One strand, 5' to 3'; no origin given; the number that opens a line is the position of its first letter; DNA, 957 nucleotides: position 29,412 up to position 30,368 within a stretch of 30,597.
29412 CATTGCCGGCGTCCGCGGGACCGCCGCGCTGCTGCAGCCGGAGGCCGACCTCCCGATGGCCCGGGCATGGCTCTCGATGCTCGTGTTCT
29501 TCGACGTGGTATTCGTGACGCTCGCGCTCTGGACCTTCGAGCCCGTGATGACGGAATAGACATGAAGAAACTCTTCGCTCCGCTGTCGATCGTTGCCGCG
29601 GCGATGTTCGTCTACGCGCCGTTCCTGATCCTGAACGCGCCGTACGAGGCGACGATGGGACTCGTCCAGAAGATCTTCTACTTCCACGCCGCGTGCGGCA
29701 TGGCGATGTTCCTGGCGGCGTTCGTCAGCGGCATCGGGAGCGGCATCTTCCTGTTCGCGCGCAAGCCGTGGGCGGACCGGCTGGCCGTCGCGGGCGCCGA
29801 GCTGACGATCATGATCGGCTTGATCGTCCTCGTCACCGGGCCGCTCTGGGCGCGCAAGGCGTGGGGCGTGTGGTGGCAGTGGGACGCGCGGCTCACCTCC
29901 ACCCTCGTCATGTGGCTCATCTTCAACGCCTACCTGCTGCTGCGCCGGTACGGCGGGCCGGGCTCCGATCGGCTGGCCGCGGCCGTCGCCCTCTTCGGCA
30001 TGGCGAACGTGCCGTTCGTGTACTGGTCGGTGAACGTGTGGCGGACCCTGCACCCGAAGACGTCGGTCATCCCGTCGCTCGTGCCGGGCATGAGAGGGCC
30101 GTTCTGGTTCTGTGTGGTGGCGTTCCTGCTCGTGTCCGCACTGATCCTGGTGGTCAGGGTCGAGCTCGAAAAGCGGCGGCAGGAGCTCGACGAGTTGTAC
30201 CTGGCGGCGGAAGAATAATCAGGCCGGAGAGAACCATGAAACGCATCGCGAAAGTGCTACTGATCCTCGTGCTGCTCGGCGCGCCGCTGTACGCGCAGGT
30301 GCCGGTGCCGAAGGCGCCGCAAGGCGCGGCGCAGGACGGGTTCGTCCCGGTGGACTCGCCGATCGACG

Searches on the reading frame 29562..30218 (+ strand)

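Call 8: search_protein_families(library=pfam, proteins=[window:29562-30218:+])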
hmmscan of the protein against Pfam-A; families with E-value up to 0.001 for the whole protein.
window:29562-30218:+ (218 aa): 1 family
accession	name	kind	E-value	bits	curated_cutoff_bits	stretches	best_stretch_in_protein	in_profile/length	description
PF01578.25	Cytochrom_C_asm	-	4.9e-20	72.5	29.9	1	4-164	37-212/212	Cytochrome C assembly protein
